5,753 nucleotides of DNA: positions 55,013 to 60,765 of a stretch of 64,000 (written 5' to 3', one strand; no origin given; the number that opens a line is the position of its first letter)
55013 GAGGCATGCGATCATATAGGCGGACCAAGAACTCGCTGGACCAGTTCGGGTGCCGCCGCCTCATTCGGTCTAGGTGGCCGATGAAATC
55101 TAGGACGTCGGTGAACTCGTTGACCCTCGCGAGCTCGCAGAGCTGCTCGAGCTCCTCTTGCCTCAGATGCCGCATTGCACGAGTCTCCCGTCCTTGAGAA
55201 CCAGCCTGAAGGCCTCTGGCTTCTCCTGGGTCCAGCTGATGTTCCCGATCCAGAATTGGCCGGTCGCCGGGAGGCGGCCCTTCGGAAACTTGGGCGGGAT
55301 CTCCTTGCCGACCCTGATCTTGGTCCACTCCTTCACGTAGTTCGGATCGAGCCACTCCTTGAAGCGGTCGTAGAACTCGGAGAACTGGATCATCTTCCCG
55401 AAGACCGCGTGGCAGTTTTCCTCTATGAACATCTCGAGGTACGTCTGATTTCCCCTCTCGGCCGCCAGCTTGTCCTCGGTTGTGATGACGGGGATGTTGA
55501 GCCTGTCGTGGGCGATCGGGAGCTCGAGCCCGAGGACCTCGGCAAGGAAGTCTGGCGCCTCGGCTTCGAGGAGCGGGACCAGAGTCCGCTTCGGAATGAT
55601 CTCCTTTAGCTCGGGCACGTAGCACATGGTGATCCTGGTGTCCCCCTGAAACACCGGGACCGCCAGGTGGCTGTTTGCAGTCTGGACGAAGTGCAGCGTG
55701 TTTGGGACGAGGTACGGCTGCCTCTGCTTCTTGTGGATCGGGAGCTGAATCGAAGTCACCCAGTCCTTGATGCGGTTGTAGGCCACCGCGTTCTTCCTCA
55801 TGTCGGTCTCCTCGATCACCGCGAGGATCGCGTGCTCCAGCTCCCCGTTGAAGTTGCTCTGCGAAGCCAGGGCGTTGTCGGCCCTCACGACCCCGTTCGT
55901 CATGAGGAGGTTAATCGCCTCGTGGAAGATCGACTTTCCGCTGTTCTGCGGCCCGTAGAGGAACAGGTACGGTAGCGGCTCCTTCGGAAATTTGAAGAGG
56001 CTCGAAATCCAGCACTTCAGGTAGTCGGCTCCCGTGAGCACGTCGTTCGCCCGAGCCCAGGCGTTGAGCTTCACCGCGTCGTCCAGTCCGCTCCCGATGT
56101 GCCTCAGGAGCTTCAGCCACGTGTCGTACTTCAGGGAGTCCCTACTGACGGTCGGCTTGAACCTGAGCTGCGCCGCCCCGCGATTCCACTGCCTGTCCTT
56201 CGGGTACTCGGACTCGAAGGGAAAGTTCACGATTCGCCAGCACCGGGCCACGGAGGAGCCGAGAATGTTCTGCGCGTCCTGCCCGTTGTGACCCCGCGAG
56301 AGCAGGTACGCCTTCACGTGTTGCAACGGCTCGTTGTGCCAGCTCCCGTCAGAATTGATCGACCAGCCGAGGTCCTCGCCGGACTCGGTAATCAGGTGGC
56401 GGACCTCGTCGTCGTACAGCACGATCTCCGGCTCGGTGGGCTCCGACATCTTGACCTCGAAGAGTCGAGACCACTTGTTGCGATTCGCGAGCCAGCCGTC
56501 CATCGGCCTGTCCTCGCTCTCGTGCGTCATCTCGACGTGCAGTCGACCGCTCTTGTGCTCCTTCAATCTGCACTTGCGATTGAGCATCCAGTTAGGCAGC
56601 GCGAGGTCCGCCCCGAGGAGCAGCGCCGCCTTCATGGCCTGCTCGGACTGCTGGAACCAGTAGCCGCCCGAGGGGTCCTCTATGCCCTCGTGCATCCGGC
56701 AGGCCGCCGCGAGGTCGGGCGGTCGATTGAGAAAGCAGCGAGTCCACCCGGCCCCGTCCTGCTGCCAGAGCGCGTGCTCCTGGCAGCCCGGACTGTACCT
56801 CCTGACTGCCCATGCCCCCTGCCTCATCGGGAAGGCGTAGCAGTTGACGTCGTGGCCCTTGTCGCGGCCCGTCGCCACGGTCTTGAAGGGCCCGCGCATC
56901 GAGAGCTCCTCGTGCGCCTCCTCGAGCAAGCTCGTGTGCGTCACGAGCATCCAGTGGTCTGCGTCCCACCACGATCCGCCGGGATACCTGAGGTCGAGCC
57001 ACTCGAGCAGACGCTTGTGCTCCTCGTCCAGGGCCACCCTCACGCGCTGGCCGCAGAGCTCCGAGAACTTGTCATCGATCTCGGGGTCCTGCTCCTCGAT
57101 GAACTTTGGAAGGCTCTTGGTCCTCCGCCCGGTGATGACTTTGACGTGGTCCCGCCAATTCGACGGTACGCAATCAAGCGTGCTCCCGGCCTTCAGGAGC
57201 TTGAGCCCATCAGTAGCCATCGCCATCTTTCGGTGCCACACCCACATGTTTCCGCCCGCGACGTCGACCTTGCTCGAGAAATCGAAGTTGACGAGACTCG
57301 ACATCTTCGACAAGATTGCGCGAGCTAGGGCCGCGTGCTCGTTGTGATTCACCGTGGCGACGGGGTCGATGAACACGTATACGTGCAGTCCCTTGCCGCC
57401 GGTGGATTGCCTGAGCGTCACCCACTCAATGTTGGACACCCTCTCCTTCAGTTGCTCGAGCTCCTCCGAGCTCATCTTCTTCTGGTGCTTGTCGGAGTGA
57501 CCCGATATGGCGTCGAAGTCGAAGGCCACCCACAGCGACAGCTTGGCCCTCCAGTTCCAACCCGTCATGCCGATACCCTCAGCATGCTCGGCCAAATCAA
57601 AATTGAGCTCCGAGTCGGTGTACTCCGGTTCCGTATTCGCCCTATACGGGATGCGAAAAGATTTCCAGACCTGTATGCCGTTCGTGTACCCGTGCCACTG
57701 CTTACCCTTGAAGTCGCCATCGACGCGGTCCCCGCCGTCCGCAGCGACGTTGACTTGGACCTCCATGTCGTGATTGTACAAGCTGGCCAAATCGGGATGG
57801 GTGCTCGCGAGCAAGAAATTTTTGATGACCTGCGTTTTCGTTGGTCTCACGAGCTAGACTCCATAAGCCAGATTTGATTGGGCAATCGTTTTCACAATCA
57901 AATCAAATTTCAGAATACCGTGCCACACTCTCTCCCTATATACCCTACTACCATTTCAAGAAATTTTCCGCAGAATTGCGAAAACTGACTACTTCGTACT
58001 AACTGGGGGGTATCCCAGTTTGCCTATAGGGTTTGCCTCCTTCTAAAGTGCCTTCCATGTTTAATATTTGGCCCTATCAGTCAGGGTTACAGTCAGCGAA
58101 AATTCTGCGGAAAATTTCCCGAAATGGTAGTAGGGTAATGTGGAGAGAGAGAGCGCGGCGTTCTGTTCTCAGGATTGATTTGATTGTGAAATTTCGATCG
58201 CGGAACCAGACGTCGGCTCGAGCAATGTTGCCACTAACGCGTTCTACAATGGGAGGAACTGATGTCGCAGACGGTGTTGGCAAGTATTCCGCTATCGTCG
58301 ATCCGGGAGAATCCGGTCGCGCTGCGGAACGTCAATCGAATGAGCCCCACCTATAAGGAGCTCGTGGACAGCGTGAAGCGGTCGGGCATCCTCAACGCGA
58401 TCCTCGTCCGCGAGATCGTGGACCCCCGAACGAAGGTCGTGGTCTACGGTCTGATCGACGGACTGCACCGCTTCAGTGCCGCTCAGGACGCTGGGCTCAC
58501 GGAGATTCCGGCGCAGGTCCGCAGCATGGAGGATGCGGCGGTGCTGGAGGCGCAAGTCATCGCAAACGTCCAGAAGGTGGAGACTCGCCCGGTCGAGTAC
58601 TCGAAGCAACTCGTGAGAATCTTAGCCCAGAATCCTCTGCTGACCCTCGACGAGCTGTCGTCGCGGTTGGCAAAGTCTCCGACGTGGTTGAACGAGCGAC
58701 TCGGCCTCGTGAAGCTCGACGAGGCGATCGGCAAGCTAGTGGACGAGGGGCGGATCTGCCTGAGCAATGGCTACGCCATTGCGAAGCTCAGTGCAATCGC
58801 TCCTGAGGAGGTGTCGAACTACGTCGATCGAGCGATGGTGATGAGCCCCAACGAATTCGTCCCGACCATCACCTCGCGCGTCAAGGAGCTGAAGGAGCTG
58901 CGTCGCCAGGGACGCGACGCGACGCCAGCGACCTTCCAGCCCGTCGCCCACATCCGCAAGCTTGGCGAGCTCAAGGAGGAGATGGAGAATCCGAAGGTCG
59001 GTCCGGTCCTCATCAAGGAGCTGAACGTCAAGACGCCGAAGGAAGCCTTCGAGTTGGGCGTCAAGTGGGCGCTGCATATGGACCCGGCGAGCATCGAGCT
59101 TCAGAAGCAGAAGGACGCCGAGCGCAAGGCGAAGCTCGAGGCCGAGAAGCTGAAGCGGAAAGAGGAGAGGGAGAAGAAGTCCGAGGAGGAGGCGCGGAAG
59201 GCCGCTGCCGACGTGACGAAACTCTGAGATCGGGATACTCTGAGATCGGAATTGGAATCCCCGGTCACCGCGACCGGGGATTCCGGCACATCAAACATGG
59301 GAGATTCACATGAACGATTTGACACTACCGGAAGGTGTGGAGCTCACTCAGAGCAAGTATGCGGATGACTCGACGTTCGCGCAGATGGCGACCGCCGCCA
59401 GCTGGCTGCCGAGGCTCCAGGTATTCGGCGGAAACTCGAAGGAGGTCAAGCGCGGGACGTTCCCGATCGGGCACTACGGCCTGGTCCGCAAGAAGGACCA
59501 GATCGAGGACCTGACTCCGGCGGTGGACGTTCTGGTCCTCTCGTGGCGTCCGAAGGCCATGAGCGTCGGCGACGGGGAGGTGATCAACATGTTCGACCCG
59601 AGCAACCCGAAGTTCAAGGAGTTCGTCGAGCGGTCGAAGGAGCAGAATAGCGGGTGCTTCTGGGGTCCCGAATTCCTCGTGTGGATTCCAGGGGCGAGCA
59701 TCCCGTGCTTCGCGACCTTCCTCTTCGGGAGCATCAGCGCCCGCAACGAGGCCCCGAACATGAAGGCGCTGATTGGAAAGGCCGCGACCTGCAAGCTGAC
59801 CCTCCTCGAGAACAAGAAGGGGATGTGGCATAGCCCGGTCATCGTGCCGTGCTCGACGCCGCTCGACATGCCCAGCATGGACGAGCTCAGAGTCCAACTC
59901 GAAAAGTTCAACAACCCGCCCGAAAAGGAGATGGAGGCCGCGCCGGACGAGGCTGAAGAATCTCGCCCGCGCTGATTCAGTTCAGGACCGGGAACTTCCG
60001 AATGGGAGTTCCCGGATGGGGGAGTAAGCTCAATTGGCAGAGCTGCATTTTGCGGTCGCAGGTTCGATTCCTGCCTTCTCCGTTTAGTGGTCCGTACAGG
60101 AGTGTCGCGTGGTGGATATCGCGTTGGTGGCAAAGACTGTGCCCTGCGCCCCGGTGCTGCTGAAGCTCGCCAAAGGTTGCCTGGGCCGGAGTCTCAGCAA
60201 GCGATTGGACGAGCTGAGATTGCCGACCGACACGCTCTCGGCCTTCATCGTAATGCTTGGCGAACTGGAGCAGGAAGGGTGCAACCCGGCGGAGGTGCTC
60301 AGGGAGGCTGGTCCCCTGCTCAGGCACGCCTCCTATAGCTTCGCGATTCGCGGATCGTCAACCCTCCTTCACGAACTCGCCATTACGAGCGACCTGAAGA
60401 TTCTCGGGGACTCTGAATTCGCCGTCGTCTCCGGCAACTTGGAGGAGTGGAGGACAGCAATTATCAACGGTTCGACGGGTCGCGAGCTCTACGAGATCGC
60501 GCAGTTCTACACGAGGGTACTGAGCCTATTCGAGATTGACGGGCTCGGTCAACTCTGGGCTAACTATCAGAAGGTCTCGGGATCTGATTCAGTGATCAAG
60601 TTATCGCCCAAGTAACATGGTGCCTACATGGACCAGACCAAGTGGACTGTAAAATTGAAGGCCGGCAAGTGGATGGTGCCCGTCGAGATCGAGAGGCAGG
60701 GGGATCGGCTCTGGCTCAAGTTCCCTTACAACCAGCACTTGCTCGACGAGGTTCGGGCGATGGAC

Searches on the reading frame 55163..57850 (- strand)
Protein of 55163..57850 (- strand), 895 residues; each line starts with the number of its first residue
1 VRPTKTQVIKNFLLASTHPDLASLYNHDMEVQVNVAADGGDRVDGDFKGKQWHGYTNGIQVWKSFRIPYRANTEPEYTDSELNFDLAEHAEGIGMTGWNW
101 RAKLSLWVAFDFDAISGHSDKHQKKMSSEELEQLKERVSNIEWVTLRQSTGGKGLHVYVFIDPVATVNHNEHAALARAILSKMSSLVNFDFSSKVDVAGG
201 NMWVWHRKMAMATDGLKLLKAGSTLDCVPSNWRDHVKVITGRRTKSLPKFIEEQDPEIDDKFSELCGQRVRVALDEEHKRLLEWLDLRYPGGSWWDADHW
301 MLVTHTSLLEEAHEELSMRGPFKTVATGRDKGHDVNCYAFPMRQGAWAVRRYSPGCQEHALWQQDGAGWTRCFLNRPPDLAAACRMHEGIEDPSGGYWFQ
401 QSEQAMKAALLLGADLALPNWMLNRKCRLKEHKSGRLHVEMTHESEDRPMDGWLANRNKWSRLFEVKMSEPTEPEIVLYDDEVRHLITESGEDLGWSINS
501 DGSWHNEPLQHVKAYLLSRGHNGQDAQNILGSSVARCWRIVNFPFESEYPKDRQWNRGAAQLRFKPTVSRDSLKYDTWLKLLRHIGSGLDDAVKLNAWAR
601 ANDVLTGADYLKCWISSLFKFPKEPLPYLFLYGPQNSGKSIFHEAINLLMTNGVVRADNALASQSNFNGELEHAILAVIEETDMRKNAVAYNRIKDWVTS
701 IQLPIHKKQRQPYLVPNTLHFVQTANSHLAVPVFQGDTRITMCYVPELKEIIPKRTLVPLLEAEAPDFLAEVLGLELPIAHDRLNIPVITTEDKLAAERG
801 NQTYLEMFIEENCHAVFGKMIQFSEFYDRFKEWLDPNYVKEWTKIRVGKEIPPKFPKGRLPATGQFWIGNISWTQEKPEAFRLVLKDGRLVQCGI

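Call 10: search_protein_families(library=pfam, proteins=[window:55163-57850:-], max_evalue=0.01)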
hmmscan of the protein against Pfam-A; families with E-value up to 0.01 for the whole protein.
window:55163-57850:- (895 aa): 2 families
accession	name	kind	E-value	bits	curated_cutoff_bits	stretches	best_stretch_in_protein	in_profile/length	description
PF19263.5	DUF5906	-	6.1e-15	56.3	27.6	1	631-737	1-110/114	Family of unknown function (DUF5906)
PF21686.3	LigD_Prim-Pol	-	0.0029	17.6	27.4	1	129-185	120-174/254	LigD, primase-polymerase domain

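Call 18: search_protein_families(library=phrogs, proteins=[window:55163-57850:-], max_evalue=0.001)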
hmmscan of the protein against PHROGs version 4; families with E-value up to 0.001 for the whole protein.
window:55163-57850:- (895 aa): 3 families
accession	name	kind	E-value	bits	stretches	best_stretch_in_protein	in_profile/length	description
phrog_1156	-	DNA, RNA and nucleotide metabolism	1.7e-17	64.2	1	629-870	561-823/855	DNA primase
phrog_1829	-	DNA, RNA and nucleotide metabolism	2.2e-11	43.6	1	629-869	507-752/772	DNA primase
phrog_7601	-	unknown function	6.6e-05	23.5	1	629-858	23-257/289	-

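Call 19: find_related_loci(query=window:55163-57850:-, collection=viral_contigs, flank=6000)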
Query window:55163-57850:- (895 aa) in viral_contigs; peptide patterns used: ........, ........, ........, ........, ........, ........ (x = any residue, [..] = any of these).
123 stretches matched a pattern; 123 encode a relative of the query (tblastn E <= 1e-3); the best 80 are kept; 80 distinct loci.
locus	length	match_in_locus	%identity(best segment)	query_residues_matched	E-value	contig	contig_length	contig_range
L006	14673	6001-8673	58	5-892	0e+0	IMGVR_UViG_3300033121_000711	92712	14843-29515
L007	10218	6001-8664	57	1-888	0e+0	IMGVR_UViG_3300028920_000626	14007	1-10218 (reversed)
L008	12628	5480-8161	56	1-891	0e+0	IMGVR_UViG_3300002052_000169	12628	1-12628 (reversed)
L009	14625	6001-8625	58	5-878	0e+0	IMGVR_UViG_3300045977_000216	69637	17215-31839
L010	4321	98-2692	57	26-891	0e+0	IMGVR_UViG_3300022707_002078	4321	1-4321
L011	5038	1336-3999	56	3-892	0e+0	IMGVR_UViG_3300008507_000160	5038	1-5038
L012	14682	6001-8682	56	1-891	0e+0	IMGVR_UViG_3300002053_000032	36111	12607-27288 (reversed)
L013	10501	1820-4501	57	3-890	0e+0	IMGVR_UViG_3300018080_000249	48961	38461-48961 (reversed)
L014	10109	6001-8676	57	3-891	0e+0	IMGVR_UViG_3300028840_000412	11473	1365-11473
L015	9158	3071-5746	57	3-891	0e+0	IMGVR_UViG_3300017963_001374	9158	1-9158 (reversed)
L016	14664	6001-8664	57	4-892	0e+0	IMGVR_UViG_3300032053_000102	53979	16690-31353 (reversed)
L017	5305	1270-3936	55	3-890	0e+0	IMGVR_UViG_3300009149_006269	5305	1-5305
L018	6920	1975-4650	56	3-891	0e+0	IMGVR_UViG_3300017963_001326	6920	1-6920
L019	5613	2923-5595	55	3-890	0e+0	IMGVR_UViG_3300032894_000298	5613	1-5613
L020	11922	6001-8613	55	3-873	0e+0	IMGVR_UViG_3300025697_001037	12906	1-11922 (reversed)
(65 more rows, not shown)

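Call 23: find_related_loci(query=window:55163-57850:-, collection=genome_contigs, flank=6000)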
Query window:55163-57850:- (895 aa) in genome_contigs; peptide patterns used: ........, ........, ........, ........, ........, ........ (x = any residue, [..] = any of these).
30 stretches matched a pattern; 10 encode a relative of the query (tblastn E <= 1e-3); 10 distinct loci.
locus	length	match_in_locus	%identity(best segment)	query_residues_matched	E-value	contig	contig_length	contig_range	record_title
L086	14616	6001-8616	55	3-878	0e+0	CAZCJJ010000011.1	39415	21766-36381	MAG TPA_asm: uncultured Opitutales bacterium isolate SRP304446_co1_151 genome assembly, contig: NODE_670_length_39415_co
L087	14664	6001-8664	42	3-878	0e+0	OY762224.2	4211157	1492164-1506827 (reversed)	MAG: Thermoguttaceae bacterium isolate 39c07490-4977-4a7b-b225-7b15415de21e genome assembly, chromosome: 1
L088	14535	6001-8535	40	7-851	0e+0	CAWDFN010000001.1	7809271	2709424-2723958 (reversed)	MAG: uncultured Planctomycetia bacterium isolate MFD06085.bin.3.380 genome assembly, contig: contig_207, whole genome sh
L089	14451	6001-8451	41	6-818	0e+0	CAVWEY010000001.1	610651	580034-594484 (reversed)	MAG: uncultured Planctomycetaceae bacterium isolate MFD01231.bin.2.31 genome assembly, contig: contig_5621, whole genome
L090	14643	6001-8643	36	1-873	1e-171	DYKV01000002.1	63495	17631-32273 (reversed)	MAG TPA_asm: Anaerolinea sp. isolate SulCav_AS07-7_45_67 SulCav_AS07_7_349_length_63495_cov_37_283228, whole genome shot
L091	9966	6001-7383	42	3-466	2e-108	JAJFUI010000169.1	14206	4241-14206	MAG: Planctomycetaceae bacterium isolate bin.426 k141_4536870, whole genome shotgun sequence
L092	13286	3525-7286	54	3-891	0e+0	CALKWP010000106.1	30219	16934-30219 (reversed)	MAG TPA_asm: uncultured Methanomassiliicoccales archaeon isolate SRR6007446_bin.11_CONCOCT_v1.1_MAG genome assembly, con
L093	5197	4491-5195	60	5-239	2e-89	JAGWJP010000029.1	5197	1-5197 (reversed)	MAG: Patescibacteria group bacterium isolate REEB140 contig-150_23367, whole genome shotgun sequence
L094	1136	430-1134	60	5-239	5e-97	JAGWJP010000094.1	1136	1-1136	MAG: Patescibacteria group bacterium isolate REEB140 contig-150_207548, whole genome shotgun sequence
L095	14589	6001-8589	42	3-852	0e+0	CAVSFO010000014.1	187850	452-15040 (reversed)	MAG: uncultured Planctomycetia bacterium isolate MFD01828.bin.2.91 genome assembly, contig: contig_42065, whole genome s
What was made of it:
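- Closest known: KorB-OB regulon of IncP plasmid RK2. Different: The element is a ~97-kb tailed-phage genome in which the Pfam/PHROGs scans found no integrase (not every ORF was scanned, and relatives lie within planctomycete MAG chromosomes, call 23), not a plasmid.
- Tried and rejected: The genome collection could not be scanned for the element, because its single scan went to the primase query (call 23).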

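Call 40: search_dna_similar(query=window:55163-57850:-, collection=phages, mode=protein, max_rows=25)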
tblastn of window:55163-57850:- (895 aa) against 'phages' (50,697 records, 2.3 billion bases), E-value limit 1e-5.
Records with a match: 5; places in all: 5; records where one place covers at least 80% of the query: 0.
Best place of each record, by identity: <60% 5.
By first word of the organism name: Xanthomonas 2; Burkholderia 2; Achromobacter 1.
By host as written in the record: Xanthomonas campestris pv. campestris GBBC 1412 2; Achromobacter xylosoxidans 1; - 1; Burkholderia cepacia 1.
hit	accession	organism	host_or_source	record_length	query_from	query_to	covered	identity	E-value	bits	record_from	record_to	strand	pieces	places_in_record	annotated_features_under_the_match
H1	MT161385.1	Xanthomonas phage FoX4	Xanthomonas campestris pv. campestris ...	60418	610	744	15%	30.4%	9e-7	59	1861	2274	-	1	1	putative primase-polymerase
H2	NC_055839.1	Xanthomonas phage FoX4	Xanthomonas campestris pv. campestris ...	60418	610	744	15%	30.4%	9e-7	59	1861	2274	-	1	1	DNA primase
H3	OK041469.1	Achromobacter phage AXY1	Achromobacter xylosoxidans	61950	609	744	15%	28.1%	6e-6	56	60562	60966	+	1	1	putative DNA primase/polymerase protein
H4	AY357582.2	Burkholderia phage BcepNazgul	-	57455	614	744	15%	26.3%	5e-6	57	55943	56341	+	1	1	DR0530-like primase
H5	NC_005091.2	Burkholderia phage BcepNazgul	Burkholderia cepacia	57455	614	744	15%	26.3%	5e-6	57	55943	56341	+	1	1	DNA primase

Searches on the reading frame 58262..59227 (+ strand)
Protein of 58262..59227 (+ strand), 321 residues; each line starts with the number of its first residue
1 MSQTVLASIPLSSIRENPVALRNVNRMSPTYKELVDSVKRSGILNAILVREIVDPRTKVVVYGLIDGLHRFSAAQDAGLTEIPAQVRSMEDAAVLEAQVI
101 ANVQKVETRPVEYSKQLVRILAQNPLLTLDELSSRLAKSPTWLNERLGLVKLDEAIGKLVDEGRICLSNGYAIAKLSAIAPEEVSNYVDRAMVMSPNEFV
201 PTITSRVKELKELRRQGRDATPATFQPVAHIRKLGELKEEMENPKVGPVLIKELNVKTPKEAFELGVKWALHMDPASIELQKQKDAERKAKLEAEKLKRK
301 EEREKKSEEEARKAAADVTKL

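Call 10: search_protein_families(library=pfam, proteins=[window:58262-59227:+], max_evalue=0.01)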
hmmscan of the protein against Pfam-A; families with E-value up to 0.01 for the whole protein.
window:58262-59227:+ (321 aa): 2 families
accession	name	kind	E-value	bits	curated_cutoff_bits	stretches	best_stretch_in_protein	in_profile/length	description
PF02195.25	ParB_N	-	3.2e-15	56.4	26.3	1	6-104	3-95/95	ParB N-terminal domain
PF17762.8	HTH_ParB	-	0.0004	20.9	22.6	1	110-177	5-71/102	ParB HTH domain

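Call 29: search_protein_families(library=phrogs, proteins=[window:58262-59227:+], max_evalue=0.01)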
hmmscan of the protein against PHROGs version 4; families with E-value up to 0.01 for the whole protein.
window:58262-59227:+ (321 aa): 14 families
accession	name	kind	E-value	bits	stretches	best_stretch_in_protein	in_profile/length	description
phrog_4715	-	DNA, RNA and nucleotide metabolism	2.4e-16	60.3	1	27-314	167-434/630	ParB-like partition protein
phrog_3264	-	DNA, RNA and nucleotide metabolism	3.4e-15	57.5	1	6-280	49-224/337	ParB-like partition protein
phrog_6218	-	DNA, RNA and nucleotide metabolism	1.7e-13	51.5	1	10-178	9-170/506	ParB-like partition protein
phrog_3951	-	unknown function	0.00021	21.9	1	7-111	19-126/301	-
phrog_18726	-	unknown function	0.00027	20.7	1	80-187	106-211/572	-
phrog_8071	-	DNA, RNA and nucleotide metabolism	0.00029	21.2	1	6-103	7-94/389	ParB-like partition protein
phrog_498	-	other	0.00043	19.9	1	8-102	37-122/633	DNA methyltransferase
phrog_26387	-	DNA, RNA and nucleotide metabolism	0.00047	20.6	1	8-87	12-85/252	ParB-like partition nuclease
phrog_620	-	DNA, RNA and nucleotide metabolism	0.0014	19.8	1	22-96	22-89/217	ParB-like partition protein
phrog_31451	-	unknown function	0.0018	18.6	1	21-107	25-105/298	-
phrog_723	-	DNA, RNA and nucleotide metabolism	0.002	18.9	1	10-102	17-102/223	ParB-like partition protein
phrog_7783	-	unknown function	0.0031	17.2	1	7-120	3-116/634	-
phrog_7405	-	unknown function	0.0041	17.8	1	5-82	23-93/250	-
phrog_12047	-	DNA, RNA and nucleotide metabolism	0.0098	16.5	1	32-122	22-107/301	ParB-like partition nuclease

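Call 66: search_solved_structures(query=window:58262-59227:+, max_evalue=0.01)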
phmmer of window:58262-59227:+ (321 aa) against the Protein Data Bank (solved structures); distinct sequences matched with E-value up to 0.01: 11.
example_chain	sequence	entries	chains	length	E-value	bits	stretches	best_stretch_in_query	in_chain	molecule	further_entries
1vz0_A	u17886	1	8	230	3.9e-15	59.2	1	7-174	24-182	Chromosome-partitioning protein Spo0J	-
6sdk_A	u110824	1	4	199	1.5e-14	57.3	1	7-175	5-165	Stage 0 sporulation protein J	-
7bnr_A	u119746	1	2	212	8.2e-14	54.9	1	8-186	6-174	ParB family protein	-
7o0n_A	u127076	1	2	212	1.2e-13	54.4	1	29-186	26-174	ParB family protein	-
7bnk_A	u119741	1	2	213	2.2e-13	53.5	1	29-186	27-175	ParB family protein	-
6t1f_A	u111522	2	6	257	3.7e-13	52.7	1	9-178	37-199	Chromosome-partitioning protein ParB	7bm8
7ng0_A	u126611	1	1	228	1e-10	44.7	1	9-160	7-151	Nucleoid occlusion protein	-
7nfu_A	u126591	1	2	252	1.8e-10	43.9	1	9-160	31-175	Nucleoid occlusion protein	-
7ol9_A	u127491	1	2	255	3.7e-09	39.6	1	7-176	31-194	Nucleoid occlusion protein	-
4umk_A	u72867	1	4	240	6.7e-06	28.9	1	10-173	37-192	PROBABLE CHROMOSOME-PARTITIONING PROTEIN PARB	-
8qa8_A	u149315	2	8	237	2.5e-05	27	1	27-189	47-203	Transcriptional repressor protein KorB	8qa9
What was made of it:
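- On ParB/parS or KorB/OB operator system: ParB-2 matches Spo0J 1vz0 at E 4e-15, ParB, Noc, and KorB 8qa8 at E 2.5e-5 (call 66).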

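Call 75: find_encoding_contigs(protein=window:58262-59227:+, flank=6000, max_places=6)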
Protein window:58262-59227:+ (321 aa): 2 contigs read that carry it; 1 place shown.
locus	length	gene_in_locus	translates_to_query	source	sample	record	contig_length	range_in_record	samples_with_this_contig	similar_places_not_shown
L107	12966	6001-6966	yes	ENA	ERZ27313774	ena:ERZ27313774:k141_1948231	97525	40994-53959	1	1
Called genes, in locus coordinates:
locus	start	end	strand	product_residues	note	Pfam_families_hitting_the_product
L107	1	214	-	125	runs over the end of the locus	-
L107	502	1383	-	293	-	PF02086:MethyltransfD12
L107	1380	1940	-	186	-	-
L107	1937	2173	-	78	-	-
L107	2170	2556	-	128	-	-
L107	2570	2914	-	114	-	-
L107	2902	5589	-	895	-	PF19263:DUF5906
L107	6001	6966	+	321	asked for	PF02195:ParB_N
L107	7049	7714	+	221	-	-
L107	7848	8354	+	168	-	-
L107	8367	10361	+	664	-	-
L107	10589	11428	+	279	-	PF02195:ParB_N, PF17762:HTH_ParB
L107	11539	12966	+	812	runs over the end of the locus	PF00476:DNA_pol_A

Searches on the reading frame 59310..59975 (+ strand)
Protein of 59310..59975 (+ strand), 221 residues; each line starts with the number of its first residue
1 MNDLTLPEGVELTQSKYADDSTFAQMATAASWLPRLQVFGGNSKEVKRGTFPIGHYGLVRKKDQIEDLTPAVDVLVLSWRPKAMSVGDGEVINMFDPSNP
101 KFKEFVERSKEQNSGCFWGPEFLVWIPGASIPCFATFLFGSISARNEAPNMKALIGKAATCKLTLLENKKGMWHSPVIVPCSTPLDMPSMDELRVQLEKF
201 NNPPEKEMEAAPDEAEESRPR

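Call 10: search_protein_families(library=pfam, proteins=[window:59310-59975:+], max_evalue=0.01)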
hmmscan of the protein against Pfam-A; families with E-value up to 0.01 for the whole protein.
window:59310-59975:+ (221 aa): 0 families

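Call 29: search_protein_families(library=phrogs, proteins=[window:59310-59975:+], max_evalue=0.01)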
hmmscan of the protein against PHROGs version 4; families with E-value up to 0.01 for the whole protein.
window:59310-59975:+ (221 aa): 0 families

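Call 64: search_solved_structures(query=window:59310-59975:+, max_evalue=5)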
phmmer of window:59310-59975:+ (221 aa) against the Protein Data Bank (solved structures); distinct sequences matched with E-value up to 5: 1.
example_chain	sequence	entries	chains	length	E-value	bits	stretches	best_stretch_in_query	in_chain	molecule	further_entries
1vaz_A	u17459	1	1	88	1.9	11.1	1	48-109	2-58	NSFL1 cofactor p47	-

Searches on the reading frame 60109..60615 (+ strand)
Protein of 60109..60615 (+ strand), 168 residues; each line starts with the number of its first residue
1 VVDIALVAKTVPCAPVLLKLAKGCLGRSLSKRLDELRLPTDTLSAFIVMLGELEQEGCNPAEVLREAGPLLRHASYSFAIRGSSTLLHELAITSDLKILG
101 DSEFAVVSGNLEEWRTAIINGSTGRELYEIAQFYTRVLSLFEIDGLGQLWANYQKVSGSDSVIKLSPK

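Call 10: search_protein_families(library=pfam, proteins=[window:60109-60615:+], max_evalue=0.01)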
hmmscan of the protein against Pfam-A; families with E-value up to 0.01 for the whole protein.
window:60109-60615:+ (168 aa): 0 families

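Call 29: search_protein_families(library=phrogs, proteins=[window:60109-60615:+], max_evalue=0.01)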
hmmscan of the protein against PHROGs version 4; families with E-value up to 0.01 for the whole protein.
window:60109-60615:+ (168 aa): 0 families

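Call 65: search_solved_structures(query=window:60109-60615:+, max_evalue=5)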
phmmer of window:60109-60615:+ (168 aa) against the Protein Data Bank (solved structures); distinct sequences matched with E-value up to 5: 2.
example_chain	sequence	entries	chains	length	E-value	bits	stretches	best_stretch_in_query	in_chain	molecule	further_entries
8kei_D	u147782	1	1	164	0.09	16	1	106-143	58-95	Cytochrome b-245 chaperone 1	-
3nrv_A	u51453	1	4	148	0.1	15.8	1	87-134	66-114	Putative transcriptional regulator (MarR/EmrR family)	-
